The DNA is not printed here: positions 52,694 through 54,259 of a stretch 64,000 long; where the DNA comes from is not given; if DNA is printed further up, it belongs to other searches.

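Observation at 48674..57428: Candidate amine-forming pathway: GNAT (divergent) | AT-reductase fusion | DapB-like reductase | DegT aminotransferase | GGT | DapF | GlpQ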

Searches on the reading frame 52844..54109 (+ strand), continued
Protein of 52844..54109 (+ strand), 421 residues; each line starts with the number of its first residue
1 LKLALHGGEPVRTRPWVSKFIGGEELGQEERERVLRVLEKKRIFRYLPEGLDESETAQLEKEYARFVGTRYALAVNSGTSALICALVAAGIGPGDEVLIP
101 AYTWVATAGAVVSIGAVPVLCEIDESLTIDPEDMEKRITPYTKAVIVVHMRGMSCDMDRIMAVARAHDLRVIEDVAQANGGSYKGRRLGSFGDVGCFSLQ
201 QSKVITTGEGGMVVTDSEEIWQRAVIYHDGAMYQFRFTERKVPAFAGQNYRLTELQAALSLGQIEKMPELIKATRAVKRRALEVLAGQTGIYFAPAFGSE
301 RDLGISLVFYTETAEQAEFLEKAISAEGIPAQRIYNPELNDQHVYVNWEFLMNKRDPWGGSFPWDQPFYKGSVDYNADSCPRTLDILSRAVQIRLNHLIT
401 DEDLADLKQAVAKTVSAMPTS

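Call 32: find_homologous_proteins(query=window:52844-54106:+)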
Query window:52844-54106:+ (421 aa): 6410 proteins with E <= 0.001 among 8000 candidates; the best 120 are listed.
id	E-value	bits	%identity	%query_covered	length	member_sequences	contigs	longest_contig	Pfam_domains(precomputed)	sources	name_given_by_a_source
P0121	6.2e-265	897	93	100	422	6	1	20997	PF00155.28,PF01212.28,PF01053.27,PF01041.24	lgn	-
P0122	2.3e-240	816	84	100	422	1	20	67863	PF00155.28,PF01212.28,PF01053.27,PF01041.24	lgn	-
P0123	1.6e-237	806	83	100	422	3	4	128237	PF00155.28,PF01212.28,PF01053.27,PF01041.24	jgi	jgi:dTDP-4-amino-4,6-dideoxygalactose transaminase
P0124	1.2e-236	803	83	100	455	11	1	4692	PF00155.28,PF01212.28,PF01053.27,PF01041.24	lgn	-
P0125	2.8e-226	769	81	97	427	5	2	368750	PF00155.28,PF01041.24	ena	-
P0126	3.2e-213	726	74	98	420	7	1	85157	PF00155.28,PF00266.26,PF01212.28,PF01053.27,PF01041.24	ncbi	-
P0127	1.6e-193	661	67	99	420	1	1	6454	PF00155.28,PF00266.26,PF01212.28,PF01053.27,PF01041.24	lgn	-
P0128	6.3e-193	659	67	99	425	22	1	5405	PF00155.28,PF01041.24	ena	-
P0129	2.0e-192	658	69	98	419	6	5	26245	PF00155.28,PF00266.26,PF01053.27,PF01041.24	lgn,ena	-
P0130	2.2e-192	658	67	98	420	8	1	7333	PF00155.28,PF00266.26,PF01212.28,PF01041.24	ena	-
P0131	2.4e-192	658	68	98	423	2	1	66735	PF00155.28,PF00266.26,PF01212.28,PF01041.24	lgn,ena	-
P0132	3.7e-192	657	66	99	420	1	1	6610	PF00155.28,PF00266.26,PF01212.28,PF01053.27,PF01041.24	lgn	-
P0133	2.1e-191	654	86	78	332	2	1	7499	PF01041.24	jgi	jgi:dTDP-4-amino-4,6-dideoxygalactose transaminase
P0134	4.5e-191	653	65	99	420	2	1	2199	PF00155.28,PF01212.28,PF01053.27,PF01041.24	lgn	-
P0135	5.9e-191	653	67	99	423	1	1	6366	PF00155.28,PF00266.26,PF01212.28,PF01041.24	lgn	-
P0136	1.1e-190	652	68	98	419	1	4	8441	PF00155.28,PF00266.26,PF01212.28,PF01053.27,PF01041.24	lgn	-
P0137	1.2e-190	652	67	99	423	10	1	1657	PF00155.28,PF00266.26,PF01212.28,PF01053.27,PF01041.24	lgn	-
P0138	2.0e-190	651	66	99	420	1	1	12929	PF00155.28,PF01212.28,PF01053.27,PF01041.24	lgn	-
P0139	2.6e-190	651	68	98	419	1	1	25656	PF00155.28,PF00266.26,PF01212.28,PF01053.27,PF01041.24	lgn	-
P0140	1.6e-189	648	66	99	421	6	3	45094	PF00155.28,PF00266.26,PF01053.27,PF01041.24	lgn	-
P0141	2.6e-189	648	68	98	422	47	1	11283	PF00155.28,PF01212.28,PF01053.27,PF01041.24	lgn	-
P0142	6.1e-189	646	67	99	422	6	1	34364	PF00155.28,PF00266.26,PF01212.28,PF01053.27,PF01041.24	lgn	-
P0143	8.5e-189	646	68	98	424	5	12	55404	PF00155.28,PF00266.26,PF01212.28,PF01053.27,PF01041.24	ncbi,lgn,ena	-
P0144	1.1e-188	645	68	98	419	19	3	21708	PF00155.28,PF00266.26,PF01212.28,PF01041.24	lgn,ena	-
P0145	1.4e-188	645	67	99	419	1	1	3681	PF00155.28,PF00266.26,PF01212.28,PF01053.27,PF01041.24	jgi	-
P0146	1.5e-188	645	65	99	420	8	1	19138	PF00155.28,PF01041.24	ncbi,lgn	-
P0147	2.4e-188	644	67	99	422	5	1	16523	PF00155.28,PF00266.26,PF01212.28,PF01041.24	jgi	jgi:8-amino-3,8-dideoxy-alpha-D-manno-octulosonate transaminase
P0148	1.4e-187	642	66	98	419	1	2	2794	PF00155.28,PF00266.26,PF01212.28,PF01053.27,PF01041.24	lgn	-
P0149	1.8e-187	641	66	98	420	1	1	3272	PF00155.28,PF00266.26,PF01212.28,PF01053.27,PF01041.24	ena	-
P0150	1.9e-187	641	67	98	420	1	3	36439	PF00155.28,PF01212.28,PF01041.24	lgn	-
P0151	3.1e-187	641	67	99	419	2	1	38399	PF00155.28,PF00266.26,PF01212.28,PF01053.27,PF01041.24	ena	-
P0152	4.6e-187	640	65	99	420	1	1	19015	PF00155.28,PF00266.26,PF01212.28,PF01053.27,PF01041.24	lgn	-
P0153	6.1e-187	640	66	99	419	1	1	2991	PF00155.28,PF01041.24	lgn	-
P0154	6.5e-187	640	66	99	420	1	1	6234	PF00155.28,PF01212.28,PF01053.27,PF01041.24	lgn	-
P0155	1.4e-186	639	66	99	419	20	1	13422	PF00155.28,PF00266.26,PF01212.28,PF01053.27,PF01041.24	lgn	-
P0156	1.6e-186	638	66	98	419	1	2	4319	PF00155.28,PF01053.27,PF01041.24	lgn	-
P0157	1.6e-186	638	66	98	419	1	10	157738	PF00155.28,PF01053.27,PF01041.24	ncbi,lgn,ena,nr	ncbi:MAG TPA: aminotransferase class I/II-fold pyridoxal phosphate-dependent enzyme [Limnochordia ba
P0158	1.6e-186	638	66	98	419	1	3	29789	PF00155.28,PF01053.27,PF01041.24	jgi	-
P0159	2.0e-186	638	66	98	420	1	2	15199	PF00155.28,PF01041.24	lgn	-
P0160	4.4e-186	637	64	99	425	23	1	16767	PF00155.28,PF01041.24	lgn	-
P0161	4.5e-186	637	65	99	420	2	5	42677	PF00155.28,PF00266.26,PF01212.28,PF01053.27,PF01041.24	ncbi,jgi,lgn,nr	ncbi:MAG TPA: aminotransferase class I/II-fold pyridoxal phosphate-dependent enzyme [Firmicutes bact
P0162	4.9e-186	637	68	98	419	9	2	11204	PF00155.28,PF00266.26,PF01212.28,PF01041.24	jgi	-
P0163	8.3e-186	636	67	98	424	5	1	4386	PF00155.28,PF00266.26,PF01212.28,PF01053.27,PF01041.24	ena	-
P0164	1.2e-185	635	65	99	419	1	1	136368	PF00155.28,PF00266.26,PF01212.28,PF01053.27,PF01041.24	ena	-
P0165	4.0e-185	634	66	99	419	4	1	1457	PF00155.28,PF00266.26,PF01212.28,PF01053.27,PF01041.24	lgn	-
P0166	1.8e-184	632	65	99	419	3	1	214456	PF00155.28,PF00266.26,PF01212.28,PF01053.27,PF01041.24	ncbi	-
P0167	2.3e-184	631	67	98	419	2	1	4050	PF00155.28,PF00266.26,PF01212.28,PF01053.27,PF01041.24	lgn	-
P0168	5.5e-184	630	67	99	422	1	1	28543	PF00155.28,PF00266.26,PF01212.28,PF01053.27,PF01041.24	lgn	-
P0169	6.3e-184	630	65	99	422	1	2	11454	PF00155.28,PF00266.26,PF01212.28,PF01053.27,PF01041.24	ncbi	-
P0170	8.7e-184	629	66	98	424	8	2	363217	PF00155.28,PF00266.26,PF01212.28,PF01053.27,PF01041.24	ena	-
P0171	3.5e-183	627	66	99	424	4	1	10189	PF00155.28,PF00266.26,PF01212.28,PF01041.24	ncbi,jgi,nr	ncbi:MAG: DegT/DnrJ/EryC1/StrS family aminotransferase [Limnochordia bacterium]|nr:DegT/DnrJ/EryC1/S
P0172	3.7e-183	627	65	99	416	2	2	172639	PF00155.28,PF00266.26,PF01212.28,PF01041.24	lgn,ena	-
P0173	7.7e-183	626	66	99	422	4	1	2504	PF00155.28,PF00266.26,PF01212.28,PF01053.27,PF01041.24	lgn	-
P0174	6.8e-180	617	100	65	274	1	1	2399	PF01041.24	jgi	-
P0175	1.7e-174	599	66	93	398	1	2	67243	PF00155.28,PF01053.27,PF01041.24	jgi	-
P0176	6.7e-169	580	64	95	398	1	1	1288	PF00155.28,PF00266.26,PF01212.28,PF01041.24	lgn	-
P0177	6.9e-168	577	61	98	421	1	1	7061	PF00155.28,PF01053.27,PF01041.24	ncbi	-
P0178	6.1e-159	548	58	98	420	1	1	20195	PF00155.28,PF01053.27,PF01041.24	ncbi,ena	-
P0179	5.2e-158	544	57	98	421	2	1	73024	PF00155.28,PF00266.26,PF01053.27,PF01041.24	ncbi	-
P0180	2.1e-137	477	64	77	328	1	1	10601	PF01041.24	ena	-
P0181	2.5e-137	476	64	76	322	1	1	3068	PF01041.24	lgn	-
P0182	1.8e-136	474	54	97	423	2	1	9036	PF00155.28,PF01041.24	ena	-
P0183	2.1e-135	470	52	99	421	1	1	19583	PF00155.28,PF01041.24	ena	-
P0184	8.6e-135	468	52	99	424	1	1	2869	PF00155.28,PF01212.28,PF01041.24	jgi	jgi:8-amino-3,8-dideoxy-alpha-D-manno-octulosonate transaminase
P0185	3.4e-134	466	52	99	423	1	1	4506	PF00155.28,PF01041.24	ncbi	ncbi:MAG: DegT/DnrJ/EryC1/StrS family aminotransferase [Chloroflexota bacterium]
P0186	8.7e-133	461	51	96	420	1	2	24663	PF00155.28,PF01053.27,PF01041.24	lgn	-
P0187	1.1e-132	461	52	99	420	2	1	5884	PF00155.28,PF00266.26,PF01041.24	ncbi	-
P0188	1.2e-132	461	51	99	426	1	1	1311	PF00155.28,PF00266.26,PF01212.28,PF01053.27,PF01041.24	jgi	jgi:8-amino-3,8-dideoxy-alpha-D-manno-octulosonate transaminase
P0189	1.3e-132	461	50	99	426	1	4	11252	PF00155.28,PF01212.28,PF01053.27,PF01041.24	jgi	jgi:8-amino-3,8-dideoxy-alpha-D-manno-octulosonate transaminase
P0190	2.1e-132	460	81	58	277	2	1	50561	PF00155.28,PF00266.26,PF01212.28,PF01053.27,PF01041.24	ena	-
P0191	2.6e-132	460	51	99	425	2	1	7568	PF00155.28,PF00266.26,PF01041.24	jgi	jgi:8-amino-3,8-dideoxy-alpha-D-manno-octulosonate transaminase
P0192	3.0e-132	460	50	99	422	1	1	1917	PF00155.28,PF01041.24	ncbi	-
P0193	3.2e-132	460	53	98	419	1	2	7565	PF00155.28,PF00266.26,PF01053.27,PF01041.24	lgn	-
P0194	3.4e-132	459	51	99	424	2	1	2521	PF00155.28,PF01212.28,PF01041.24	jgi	jgi:8-amino-3,8-dideoxy-alpha-D-manno-octulosonate transaminase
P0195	3.6e-132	459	51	99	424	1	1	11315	PF00155.28,PF01041.24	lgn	-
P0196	3.9e-132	459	50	99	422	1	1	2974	PF00155.28,PF01041.24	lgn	-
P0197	9.1e-132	458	50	99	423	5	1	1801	PF00155.28,PF01041.24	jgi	jgi:dTDP-4-amino-4,6-dideoxygalactose transaminase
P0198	1.1e-131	458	49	99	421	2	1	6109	PF00155.28,PF00266.26,PF01041.24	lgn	-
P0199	1.5e-131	457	51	99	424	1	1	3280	PF01041.24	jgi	jgi:dTDP-4-amino-4,6-dideoxygalactose transaminase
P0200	3.8e-131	456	51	99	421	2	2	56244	PF00155.28,PF00266.26,PF01041.24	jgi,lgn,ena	-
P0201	4.5e-131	456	50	99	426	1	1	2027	PF00155.28,PF01212.28,PF01041.24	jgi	jgi:dTDP-4-amino-4,6-dideoxygalactose transaminase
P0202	5.7e-131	455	52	96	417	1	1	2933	PF00155.28,PF00266.26,PF01041.24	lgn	-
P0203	6.1e-131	455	51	99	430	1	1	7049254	PF00155.28,PF01041.24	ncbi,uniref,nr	ncbi:DegT/DnrJ/EryC1/StrS family aminotransferase [Paenibacillus rhizovicinus]|uniref:DegT/DnrJ/EryC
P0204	6.2e-131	455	50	99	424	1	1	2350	PF00155.28,PF01053.27,PF01041.24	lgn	-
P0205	6.8e-131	455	50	99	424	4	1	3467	PF00155.28,PF01041.24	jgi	jgi:8-amino-3,8-dideoxy-alpha-D-manno-octulosonate transaminase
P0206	7.5e-131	455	51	99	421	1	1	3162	PF00155.28,PF00266.26,PF01041.24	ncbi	-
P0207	1.8e-130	454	51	100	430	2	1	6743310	PF00155.28,PF01041.24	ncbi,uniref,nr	ncbi:DegT/DnrJ/EryC1/StrS family aminotransferase [Paenibacillus lycopersici]|uniref:DegT/DnrJ/EryC1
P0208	3.0e-130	453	51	99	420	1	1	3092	PF00155.28,PF00266.26,PF01041.24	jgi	jgi:dTDP-4-amino-4,6-dideoxygalactose transaminase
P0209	6.0e-130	452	51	99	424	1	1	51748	PF00155.28,PF01041.24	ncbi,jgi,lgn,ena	jgi:8-amino-3,8-dideoxy-alpha-D-manno-octulosonate transaminase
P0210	8.0e-130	452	50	99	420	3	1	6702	PF01041.24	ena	-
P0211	8.2e-130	452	52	99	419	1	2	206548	PF00155.28,PF00266.26,PF01053.27,PF01041.24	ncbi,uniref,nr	ncbi:DegT/DnrJ/EryC1/StrS family aminotransferase [Paenibacillus thermotolerans]|uniref:DegT/DnrJ/Er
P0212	1.5e-129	451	49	99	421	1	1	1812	PF00155.28,PF01041.24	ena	-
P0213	3.9e-129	449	50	99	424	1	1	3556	PF01041.24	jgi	jgi:dTDP-4-amino-4,6-dideoxygalactose transaminase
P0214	1.4e-128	448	51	98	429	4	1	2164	PF00155.28,PF01041.24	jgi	jgi:dTDP-4-amino-4,6-dideoxygalactose transaminase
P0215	1.5e-128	447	50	99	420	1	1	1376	PF00155.28,PF00266.26,PF01041.24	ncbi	-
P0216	3.3e-128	446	50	99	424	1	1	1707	PF00155.28,PF00266.26,PF01041.24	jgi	jgi:dTDP-4-amino-4,6-dideoxygalactose transaminase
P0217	4.3e-128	446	50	100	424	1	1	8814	PF00155.28,PF01041.24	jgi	-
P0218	6.9e-128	445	48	99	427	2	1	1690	PF01053.27,PF01041.24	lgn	-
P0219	1.4e-127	444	50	99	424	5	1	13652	PF00155.28,PF01041.24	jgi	jgi:8-amino-3,8-dideoxy-alpha-D-manno-octulosonate transaminase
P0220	2.3e-127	444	50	99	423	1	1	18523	PF00155.28,PF01041.24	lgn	-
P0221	3.1e-127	443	49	98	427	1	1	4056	PF01041.24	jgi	jgi:dTDP-4-amino-4,6-dideoxygalactose transaminase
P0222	3.7e-127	443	50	99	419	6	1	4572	PF00155.28,PF00266.26,PF01041.24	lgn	-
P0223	4.0e-127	443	50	99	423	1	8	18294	PF00155.28,PF01041.24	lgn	-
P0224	5.7e-127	442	50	99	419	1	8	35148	PF00155.28,PF00266.26,PF01053.27,PF01041.24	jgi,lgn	jgi:8-amino-3,8-dideoxy-alpha-D-manno-octulosonate transaminase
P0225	6.5e-127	442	49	99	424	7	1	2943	PF00155.28,PF01212.28,PF01041.24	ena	-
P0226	9.3e-127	442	50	99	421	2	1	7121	PF00155.28,PF00266.26,PF01053.27,PF01041.24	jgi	jgi:dTDP-4-amino-4,6-dideoxygalactose transaminase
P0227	1.2e-126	441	51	96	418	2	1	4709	PF00155.28,PF00266.26,PF01053.27,PF01041.24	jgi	jgi:8-amino-3,8-dideoxy-alpha-D-manno-octulosonate transaminase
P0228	1.5e-126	441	50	99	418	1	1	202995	PF00155.28,PF00266.26,PF01041.24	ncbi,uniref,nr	ncbi:DegT/DnrJ/EryC1/StrS family aminotransferase [Paenibacillus filicis]|uniref:DegT/DnrJ/EryC1/Str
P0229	1.6e-126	441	49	99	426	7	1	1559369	PF00155.28,PF00266.26,PF01053.27,PF01041.24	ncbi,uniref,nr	ncbi:DegT/DnrJ/EryC1/StrS family aminotransferase [Lederbergia citri]|uniref:DegT/DnrJ/EryC1/StrS fa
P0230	1.8e-126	441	50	98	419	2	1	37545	PF00155.28,PF00266.26,PF01053.27,PF01041.24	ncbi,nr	ncbi:DegT/DnrJ/EryC1/StrS family aminotransferase [Paenibacillus cremeus]|nr:DegT/DnrJ/EryC1/StrS fa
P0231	1.8e-126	441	48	99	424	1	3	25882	PF01053.27,PF01041.24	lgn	-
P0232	1.8e-126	441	49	98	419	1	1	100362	PF00155.28,PF00266.26,PF01053.27,PF01041.24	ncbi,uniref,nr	ncbi:DegT/DnrJ/EryC1/StrS family aminotransferase [Pseudogracilibacillus auburnensis]|uniref:DegT/Dn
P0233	3.5e-126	440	50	99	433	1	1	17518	PF00155.28,PF00266.26,PF01041.24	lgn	-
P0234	5.4e-126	439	50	97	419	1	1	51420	PF00155.28,PF00266.26,PF01053.27,PF01041.24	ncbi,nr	ncbi:MAG: DegT/DnrJ/EryC1/StrS family aminotransferase [Paenibacillaceae bacterium]|nr:DegT/DnrJ/Ery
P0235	8.2e-126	438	50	97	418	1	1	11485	PF00155.28,PF00266.26,PF01053.27,PF01041.24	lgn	-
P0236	9.0e-126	438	50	98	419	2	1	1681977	PF00155.28,PF00266.26,PF01053.27,PF01041.24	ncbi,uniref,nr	ncbi:DegT/DnrJ/EryC1/StrS family aminotransferase [Lederbergia citrea]|uniref:DegT/DnrJ/EryC1/StrS f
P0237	2.6e-125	437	52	97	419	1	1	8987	PF00155.28,PF00266.26,PF01212.28,PF01053.27,PF01041.24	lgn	-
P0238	4.7e-125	436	48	98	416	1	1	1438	PF00155.28,PF00266.26,PF01053.27,PF01041.24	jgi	-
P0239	1.0e-124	435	49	99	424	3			PF00155.28,PF00266.26,PF01041.24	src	-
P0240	1.2e-124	435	49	98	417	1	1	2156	PF00155.28,PF00266.26,PF01212.28,PF01053.27,PF01041.24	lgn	-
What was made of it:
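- Closest known: KdnA, 8-amino-3,8-dideoxy-D-manno-octulosonate. Same: Some sources annotate its homologs with this name (call 32).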

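Call 33: find_encoding_contigs(protein=P0179, flank=8000, max_places=2)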
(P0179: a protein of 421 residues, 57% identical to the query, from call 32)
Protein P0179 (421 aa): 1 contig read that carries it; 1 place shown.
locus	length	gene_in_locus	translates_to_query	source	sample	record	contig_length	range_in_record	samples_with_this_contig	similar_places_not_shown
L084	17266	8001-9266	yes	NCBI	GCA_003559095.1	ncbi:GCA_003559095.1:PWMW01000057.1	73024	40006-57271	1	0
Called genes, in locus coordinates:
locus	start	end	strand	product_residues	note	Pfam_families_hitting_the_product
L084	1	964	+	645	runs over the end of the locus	PF00330:Aconitase, PF00694:Aconitase_C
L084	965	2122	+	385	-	PF00180:Iso_dh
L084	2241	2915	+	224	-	PF00392:GntR, PF07729:FCD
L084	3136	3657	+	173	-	PF00881:Nitroreductase, PF14512:TM1586_NiRdase (weak)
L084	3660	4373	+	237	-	PF00392:GntR, PF07729:FCD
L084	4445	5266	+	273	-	PF01012:ETF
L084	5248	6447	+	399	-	PF00037:Fer4, PF12797:Fer4_2 (weak), PF12837:Fer4_6 (weak), PF12838:Fer4_7 (faint), PF13183:Fer4_8 (faint), PF13187:Fer4_9 (weak), PF01012:ETF, PF00766:ETF_alpha, +3 more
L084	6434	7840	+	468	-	PF01565:FAD_binding_4, PF02913:FAD-oxidase_C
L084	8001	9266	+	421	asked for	PF00155:Aminotran_1_2 (weak), PF01041:DegT_DnrJ_EryC1, PF01053:Cys_Met_Meta_PP (weak), PF00266:Aminotran_5 (faint)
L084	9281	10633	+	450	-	PF01554:MatE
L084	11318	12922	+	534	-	PF01019:G_glu_transpept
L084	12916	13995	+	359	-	PF03576:Peptidase_S58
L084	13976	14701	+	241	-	PF05401:NodS, PF13489:Methyltransf_23, PF05175:MTS (weak), PF13847:Methyltransf_31, PF08241:Methyltransf_11, PF08242:Methyltransf_12, PF13649:Methyltransf_25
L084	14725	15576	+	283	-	PF03116:NQR2_RnfD_RnfE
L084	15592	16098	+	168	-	PF08534:Redoxin, PF00578:AhpC-TSA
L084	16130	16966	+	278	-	PF01678:DAP_epimerase, PF26317:CntK_N (faint), PF01678:DAP_epimerase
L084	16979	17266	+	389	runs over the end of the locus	PF00155:Aminotran_1_2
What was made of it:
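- Locus L084 keeps the gene order with unrelated genes interspersed (call 33). The order fusion...DegT...GGT...DapF is still recognisable in the distant locus L084 (call 33). In L084, DapF is followed by a class-I/II aminotransferase that could be the real DapL (call 33).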

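Call 34: find_encoding_contigs(protein=P0203, flank=8000, max_places=2)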
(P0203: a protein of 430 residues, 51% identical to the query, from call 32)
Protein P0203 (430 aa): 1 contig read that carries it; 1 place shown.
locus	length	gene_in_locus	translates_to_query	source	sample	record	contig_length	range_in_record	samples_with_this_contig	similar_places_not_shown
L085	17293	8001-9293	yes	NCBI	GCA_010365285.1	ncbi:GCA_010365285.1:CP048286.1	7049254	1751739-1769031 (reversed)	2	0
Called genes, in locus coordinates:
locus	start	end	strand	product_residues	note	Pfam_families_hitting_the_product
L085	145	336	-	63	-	-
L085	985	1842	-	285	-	PF02311:AraC_binding, PF00165:HTH_AraC, PF12833:HTH_18, PF00165:HTH_AraC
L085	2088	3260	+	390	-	PF10509:GalKase_gal_bdg, PF00288:GHMP_kinases_N, PF08544:GHMP_kinases_C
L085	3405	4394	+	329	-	PF01073:3Beta_HSD, PF01370:Epimerase, PF02719:Polysacc_synt_2, PF04321:RmlD_sub_bind, PF07993:NAD_binding_4 (faint), PF13460:NAD_binding_10, PF16363:GDP_Man_Dehyd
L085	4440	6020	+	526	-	PF01087:GalP_UDP_transf, PF02744:GalP_UDP_tr_C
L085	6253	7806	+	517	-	-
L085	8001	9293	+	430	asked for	PF01041:DegT_DnrJ_EryC1, PF00155:Aminotran_1_2 (weak)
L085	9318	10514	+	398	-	PF04734:Ceramidase_alk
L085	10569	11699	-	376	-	PF12802:MarR_2 (faint), PF00480:ROK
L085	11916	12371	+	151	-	-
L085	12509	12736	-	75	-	PF06569:DUF1128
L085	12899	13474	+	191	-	PF06866:DUF1256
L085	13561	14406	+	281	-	PF00561:Abhydrolase_1, PF00975:Thioesterase (weak), PF12146:Hydrolase_4, PF12697:Abhydrolase_6, PF03096:Ndr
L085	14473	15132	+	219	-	PF20092:DUF6483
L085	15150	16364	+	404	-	PF05206:TRM13 (faint), PF13679:Methyltransf_32, PF13649:Methyltransf_25, PF13847:Methyltransf_31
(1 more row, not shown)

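Call 35: find_encoding_contigs(protein=P0229, flank=8000, max_places=2)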
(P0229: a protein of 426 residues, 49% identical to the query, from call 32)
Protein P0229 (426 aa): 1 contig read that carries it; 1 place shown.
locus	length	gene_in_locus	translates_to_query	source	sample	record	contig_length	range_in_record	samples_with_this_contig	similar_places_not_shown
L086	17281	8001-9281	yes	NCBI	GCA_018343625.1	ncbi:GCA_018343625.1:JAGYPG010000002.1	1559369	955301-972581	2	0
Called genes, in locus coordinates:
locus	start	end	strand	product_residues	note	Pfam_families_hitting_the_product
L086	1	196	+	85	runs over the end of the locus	PF10852:DUF2651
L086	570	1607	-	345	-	PF10282:Lactonase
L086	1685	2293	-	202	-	PF00881:Nitroreductase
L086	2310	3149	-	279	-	PF00903:Glyoxalase, PF12681:Glyoxalase_2 (faint), PF21701:GLOD4_C (faint), PF22658:YycE-like_N (faint), PF22677:Ble-like_N (faint), PF00903:Glyoxalase (weak)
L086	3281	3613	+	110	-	PF01638:HxlR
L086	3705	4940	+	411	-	PF05343:Peptidase_M42 (faint), PF01546:Peptidase_M20, PF07687:M20_dimer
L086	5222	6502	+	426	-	PF00860:Xan_ur_permease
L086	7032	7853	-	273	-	PF01522:Polysacc_deac_1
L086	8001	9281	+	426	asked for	PF00155:Aminotran_1_2, PF01041:DegT_DnrJ_EryC1, PF01053:Cys_Met_Meta_PP, PF00266:Aminotran_5 (faint)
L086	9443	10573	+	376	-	PF00480:ROK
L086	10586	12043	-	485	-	PF00370:FGGY_N, PF02782:FGGY_C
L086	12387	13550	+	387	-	PF00480:ROK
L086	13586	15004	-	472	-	PF03446:NAD_binding_2, PF00393:6PGD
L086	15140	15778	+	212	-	PF01081:Aldolase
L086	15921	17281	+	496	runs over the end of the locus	PF00199:Catalase, PF06628:Catalase-rel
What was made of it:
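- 52844..54109 (+): 421-aa DegT/DnrJ/EryC1-family aminotransferase of the KdnA-like subgroup (putative PLP Lys203), with its own strong RBS (GAGGAGG). Homologs at about 50% identity stand alone in Paenibacillus and Lederbergia (calls 32, 34, 35).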
